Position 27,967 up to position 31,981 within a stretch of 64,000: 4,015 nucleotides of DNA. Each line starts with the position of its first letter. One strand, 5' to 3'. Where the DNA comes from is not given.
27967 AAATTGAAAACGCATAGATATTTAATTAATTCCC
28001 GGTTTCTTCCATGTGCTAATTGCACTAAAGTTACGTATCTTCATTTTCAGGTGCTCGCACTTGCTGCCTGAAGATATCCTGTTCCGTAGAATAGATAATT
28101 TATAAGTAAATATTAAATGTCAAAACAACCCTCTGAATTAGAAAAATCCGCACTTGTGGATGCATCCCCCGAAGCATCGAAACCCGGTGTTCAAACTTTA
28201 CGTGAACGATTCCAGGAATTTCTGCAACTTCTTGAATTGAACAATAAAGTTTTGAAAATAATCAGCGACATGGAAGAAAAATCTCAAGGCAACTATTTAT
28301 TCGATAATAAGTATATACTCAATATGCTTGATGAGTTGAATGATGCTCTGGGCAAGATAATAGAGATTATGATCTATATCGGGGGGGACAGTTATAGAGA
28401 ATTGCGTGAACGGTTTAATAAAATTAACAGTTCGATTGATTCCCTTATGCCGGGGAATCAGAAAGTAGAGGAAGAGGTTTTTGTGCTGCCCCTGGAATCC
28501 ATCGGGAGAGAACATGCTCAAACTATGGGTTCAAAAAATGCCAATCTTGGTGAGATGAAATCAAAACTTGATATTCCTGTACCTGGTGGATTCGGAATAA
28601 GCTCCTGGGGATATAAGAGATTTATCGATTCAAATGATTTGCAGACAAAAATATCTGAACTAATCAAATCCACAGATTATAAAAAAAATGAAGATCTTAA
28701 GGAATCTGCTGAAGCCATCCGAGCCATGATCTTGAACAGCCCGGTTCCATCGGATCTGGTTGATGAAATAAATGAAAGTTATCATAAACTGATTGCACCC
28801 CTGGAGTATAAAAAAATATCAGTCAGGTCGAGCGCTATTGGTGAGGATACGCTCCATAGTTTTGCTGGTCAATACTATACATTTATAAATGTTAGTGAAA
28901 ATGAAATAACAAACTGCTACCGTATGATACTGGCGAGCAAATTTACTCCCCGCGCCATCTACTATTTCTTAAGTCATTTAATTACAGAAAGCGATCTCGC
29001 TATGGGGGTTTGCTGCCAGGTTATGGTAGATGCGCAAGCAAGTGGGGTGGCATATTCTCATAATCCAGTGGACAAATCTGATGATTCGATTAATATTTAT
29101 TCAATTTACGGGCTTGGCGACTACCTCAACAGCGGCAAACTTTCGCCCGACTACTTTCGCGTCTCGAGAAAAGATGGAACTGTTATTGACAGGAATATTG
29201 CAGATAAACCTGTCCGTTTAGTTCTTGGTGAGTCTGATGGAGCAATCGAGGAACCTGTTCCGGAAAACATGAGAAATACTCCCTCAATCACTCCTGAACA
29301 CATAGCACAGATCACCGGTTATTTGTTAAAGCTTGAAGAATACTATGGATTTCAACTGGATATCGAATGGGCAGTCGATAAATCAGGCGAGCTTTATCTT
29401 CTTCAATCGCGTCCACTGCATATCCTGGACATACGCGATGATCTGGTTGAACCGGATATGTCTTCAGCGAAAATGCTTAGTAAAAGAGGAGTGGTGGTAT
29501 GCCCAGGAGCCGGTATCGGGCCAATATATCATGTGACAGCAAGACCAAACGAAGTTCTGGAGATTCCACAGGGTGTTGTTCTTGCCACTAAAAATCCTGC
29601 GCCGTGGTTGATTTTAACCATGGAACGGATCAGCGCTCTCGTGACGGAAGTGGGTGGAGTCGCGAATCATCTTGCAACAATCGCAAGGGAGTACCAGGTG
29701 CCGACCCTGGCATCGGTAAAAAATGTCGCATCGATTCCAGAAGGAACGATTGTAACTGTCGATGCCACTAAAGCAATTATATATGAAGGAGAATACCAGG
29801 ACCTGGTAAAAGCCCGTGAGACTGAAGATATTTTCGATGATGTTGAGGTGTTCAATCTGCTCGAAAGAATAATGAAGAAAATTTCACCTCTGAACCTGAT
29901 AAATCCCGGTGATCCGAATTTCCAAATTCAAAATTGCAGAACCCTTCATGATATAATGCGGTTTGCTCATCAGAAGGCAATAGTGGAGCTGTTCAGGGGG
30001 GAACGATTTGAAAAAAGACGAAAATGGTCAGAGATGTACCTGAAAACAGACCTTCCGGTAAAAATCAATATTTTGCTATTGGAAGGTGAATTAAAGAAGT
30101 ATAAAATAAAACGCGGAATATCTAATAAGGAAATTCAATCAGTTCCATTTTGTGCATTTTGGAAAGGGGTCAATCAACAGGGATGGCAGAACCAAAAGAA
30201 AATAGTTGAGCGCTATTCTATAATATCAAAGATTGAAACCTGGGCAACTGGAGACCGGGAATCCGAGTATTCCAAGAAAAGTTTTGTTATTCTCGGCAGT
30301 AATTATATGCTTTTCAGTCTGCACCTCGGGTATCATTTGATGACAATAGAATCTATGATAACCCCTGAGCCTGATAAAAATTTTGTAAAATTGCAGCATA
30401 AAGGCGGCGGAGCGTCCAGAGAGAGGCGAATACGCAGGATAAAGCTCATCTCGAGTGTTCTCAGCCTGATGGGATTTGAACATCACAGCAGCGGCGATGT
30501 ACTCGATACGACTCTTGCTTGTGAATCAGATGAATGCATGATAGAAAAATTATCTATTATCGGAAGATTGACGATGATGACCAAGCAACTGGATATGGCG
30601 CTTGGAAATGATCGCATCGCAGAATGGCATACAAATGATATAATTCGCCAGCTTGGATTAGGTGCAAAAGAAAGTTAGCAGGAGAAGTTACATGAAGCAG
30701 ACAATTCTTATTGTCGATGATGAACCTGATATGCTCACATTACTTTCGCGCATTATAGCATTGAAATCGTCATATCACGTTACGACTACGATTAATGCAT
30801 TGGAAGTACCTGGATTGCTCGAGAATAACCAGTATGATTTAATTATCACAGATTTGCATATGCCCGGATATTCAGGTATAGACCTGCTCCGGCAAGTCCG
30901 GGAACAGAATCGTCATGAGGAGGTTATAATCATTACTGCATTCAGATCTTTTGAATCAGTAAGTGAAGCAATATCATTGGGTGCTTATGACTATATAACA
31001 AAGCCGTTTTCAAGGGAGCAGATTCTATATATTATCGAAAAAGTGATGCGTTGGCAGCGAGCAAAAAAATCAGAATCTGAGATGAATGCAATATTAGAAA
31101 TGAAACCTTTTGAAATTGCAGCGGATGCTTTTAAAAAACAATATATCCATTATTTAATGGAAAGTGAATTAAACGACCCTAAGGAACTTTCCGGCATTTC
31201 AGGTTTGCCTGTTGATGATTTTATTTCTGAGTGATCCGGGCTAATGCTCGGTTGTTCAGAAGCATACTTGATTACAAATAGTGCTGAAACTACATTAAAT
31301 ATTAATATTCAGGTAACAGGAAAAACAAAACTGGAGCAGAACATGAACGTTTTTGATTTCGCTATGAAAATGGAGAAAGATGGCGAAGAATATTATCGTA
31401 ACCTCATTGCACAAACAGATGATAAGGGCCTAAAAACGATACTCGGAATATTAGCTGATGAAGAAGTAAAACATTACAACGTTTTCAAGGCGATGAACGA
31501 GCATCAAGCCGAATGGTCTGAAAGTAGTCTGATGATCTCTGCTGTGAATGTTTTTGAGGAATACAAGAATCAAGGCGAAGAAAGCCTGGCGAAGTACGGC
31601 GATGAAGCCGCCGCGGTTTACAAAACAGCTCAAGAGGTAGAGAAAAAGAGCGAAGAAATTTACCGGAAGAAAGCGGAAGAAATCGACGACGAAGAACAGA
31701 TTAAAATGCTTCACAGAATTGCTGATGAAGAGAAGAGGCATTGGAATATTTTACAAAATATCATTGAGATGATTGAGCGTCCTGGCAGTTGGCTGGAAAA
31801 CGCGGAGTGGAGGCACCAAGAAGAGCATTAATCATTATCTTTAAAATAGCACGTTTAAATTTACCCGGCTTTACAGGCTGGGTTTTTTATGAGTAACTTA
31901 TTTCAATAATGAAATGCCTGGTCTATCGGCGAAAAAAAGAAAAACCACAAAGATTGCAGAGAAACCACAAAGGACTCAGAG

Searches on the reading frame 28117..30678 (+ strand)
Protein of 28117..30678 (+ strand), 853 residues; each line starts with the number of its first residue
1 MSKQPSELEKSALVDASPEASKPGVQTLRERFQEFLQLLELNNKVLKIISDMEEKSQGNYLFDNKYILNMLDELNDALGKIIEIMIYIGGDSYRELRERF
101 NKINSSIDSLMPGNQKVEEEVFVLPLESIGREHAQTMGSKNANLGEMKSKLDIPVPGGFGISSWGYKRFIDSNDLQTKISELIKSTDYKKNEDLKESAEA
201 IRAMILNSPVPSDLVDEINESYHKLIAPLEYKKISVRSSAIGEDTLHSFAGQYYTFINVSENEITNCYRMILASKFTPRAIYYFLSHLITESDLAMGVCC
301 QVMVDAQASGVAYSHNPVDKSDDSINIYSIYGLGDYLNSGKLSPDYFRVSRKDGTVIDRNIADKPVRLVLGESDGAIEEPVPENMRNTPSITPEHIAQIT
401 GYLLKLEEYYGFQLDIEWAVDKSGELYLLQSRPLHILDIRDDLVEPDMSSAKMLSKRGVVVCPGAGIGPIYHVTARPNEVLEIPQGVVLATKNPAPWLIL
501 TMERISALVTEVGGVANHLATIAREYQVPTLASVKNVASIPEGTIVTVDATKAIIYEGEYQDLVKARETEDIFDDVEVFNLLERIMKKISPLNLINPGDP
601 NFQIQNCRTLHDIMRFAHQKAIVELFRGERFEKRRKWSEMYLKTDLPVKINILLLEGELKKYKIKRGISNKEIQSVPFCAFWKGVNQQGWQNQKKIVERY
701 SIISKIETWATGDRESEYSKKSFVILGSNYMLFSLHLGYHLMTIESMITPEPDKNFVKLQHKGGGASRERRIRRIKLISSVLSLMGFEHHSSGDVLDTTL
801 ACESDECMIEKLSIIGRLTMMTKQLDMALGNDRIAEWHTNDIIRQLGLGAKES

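Call 14: search_protein_families(library=ncbifam, proteins=[window:28117-30678:+], max_evalue=0.000001)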
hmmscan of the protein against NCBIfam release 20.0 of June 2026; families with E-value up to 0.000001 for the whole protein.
window:28117-30678:+ (853 aa): 19 families
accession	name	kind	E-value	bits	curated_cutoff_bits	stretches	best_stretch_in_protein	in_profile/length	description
NF005057.0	PRK06464.1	equivalog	4e-95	319.5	598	1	119-572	3-477/798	phosphoenolpyruvate synthase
TIGR01418.1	PEP_synth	equivalog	2.5e-85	287.4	739.75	1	123-570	2-471/784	pyruvate, water dikinase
NF004877.0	PRK06241.1-2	subfamily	5.1e-62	210.3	866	2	121-436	3-314/869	phosphoenolpyruvate synthase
NF004881.0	PRK06241.2-2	equivalog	3.6e-61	207.5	883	1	134-436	16-312/898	phosphoenolpyruvate synthase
NF041857.1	RIF_Ptrans_rph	equivalog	5.6e-59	200.3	999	1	122-436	2-312/864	rifamycin-inactivating phosphotransferase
NF004878.0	PRK06241.1-3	subfamily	3.7e-57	194.1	945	1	120-435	2-312/891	phosphoenolpyruvate synthase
NF052631.1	prodigiosin_PigC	equivalog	2.4e-56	191.1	1300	1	131-438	10-301/883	prodigiosin ligase PigC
NF004879.0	PRK06241.1-4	equivalog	6.4e-54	183.4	976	1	121-436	3-314/868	phosphoenolpyruvate synthase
NF052632.1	undecylprod_RedH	equivalog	6.6e-49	166.6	1350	1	124-437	4-296/880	undecylprodigiosin ligase RedH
NF000283.1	RPH_KJ151292.1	equivalog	3e-37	128.3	1700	1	135-437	18-316/865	rifamycin-inactivating phosphotransferase Rph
NF004883.0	PRK06241.2-4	equivalog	3.7e-35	121.3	1063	1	135-442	30-335/928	phosphoenolpyruvate synthase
NF004880.0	PRK06241.2-1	equivalog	9.8e-33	113.1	972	1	136-361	17-233/837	phosphoenolpyruvate synthase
NF004882.0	PRK06241.2-3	equivalog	3.1e-21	75.2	850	1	135-325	10-193/827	phosphoenolpyruvate synthase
NF004531.0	PRK05878.1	equivalog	3.3e-19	68.9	456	1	444-593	342-486/534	pyruvate, phosphate dikinase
TIGR01828.1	pyru_phos_dikin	equivalog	1e-14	53.6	843.45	0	453-560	385-505/865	pyruvate, phosphate dikinase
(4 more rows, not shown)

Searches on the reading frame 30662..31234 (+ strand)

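Call 14: search_protein_families(library=ncbifam, proteins=[window:30662-31234:+], max_evalue=0.000001)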
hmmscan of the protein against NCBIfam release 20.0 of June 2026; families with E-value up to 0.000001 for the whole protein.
window:30662-31234:+ (190 aa): 91 families (the best 25 are shown)
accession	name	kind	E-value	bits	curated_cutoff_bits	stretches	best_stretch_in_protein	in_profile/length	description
TIGR01818.1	ntrC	equivalog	2.2e-22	79.5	558.6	1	15-160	1-144/463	nitrogen regulation protein NR(I)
NF053512.1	nitric_RR_NosR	exception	6.7e-22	78.1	400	1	15-148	1-134/422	response regulator c-di-GMP phosphodiesterase, NosR family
NF008469.0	PRK11361.1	equivalog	2.4e-21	75.9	714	1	12-143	4-134/461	acetoacetate metabolism transcriptional regulator AtoC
NF053854.1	RespRegPhoBBctds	equivalog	6.1e-21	74.8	270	1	15-155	1-143/225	two-component system response regulator PhoB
TIGR02154.1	PhoB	equivalog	6.8e-21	74.6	296.2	1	11-142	1-133/226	phosphate regulon transcriptional regulator PhoB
NF007005.1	PRK09468.1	equivalog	2.1e-20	73.2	331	1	12-150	3-142/237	osmolarity response regulator transcription factor OmpR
NF047793.1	ResRegPgtA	equivalog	1.8e-19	69.8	650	1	12-134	5-126/414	two-component system response regulator PgtA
NF051870.1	NAssimRespRegNtrX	equivalog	7.4e-19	68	600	1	14-143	3-133/452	nitrogen assimilation response regulator NtrX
NF006900.1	PRK09390.1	equivalog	7.6e-19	68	255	1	12-145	4-137/203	response regulator FixJ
NF052313.1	T9SS_RR_PorX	equivalog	8.5e-19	67.7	300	1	14-146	2-133/513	T9SS response regulator signal transducer PorX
NF051850.1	RespRegRprY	equivalog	1.9e-18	66.7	370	1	13-141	5-132/234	response regulator transcription factor RprY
NF041734.1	resp_reg_RppA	equivalog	1.4e-17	63.8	250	1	15-136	3-125/229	two-component system response regulator RppA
NF007928.2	PRK10643.1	equivalog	9.2e-17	61.4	330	1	15-141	3-127/216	two-component system response regulator PmrA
NF045944.1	ResRegRpaBCyano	equivalog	9.4e-17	61.1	330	1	16-154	1-140/229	response regulator transcription factor RpaB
NF045505.1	RR_RssB_Pseudo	equivalog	1.1e-16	60.9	700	1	12-122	5-114/394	two-component system response regulator RssB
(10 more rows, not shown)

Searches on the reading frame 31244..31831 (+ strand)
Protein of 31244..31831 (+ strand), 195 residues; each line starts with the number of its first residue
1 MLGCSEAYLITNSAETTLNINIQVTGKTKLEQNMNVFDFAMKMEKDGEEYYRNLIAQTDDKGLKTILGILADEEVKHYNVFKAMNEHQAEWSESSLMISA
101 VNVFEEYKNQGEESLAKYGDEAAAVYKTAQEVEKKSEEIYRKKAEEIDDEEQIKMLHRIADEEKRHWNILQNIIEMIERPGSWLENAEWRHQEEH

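Call 14: search_protein_families(library=ncbifam, proteins=[window:31244-31831:+], max_evalue=0.000001)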
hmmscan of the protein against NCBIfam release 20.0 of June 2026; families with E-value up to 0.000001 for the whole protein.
window:31244-31831:+ (195 aa): 1 family
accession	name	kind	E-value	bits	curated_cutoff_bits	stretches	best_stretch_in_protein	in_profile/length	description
NF045676.1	FeExpMbfA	equivalog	7.4e-08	32.2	450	0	36-89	99-152/318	iron exporter MbfA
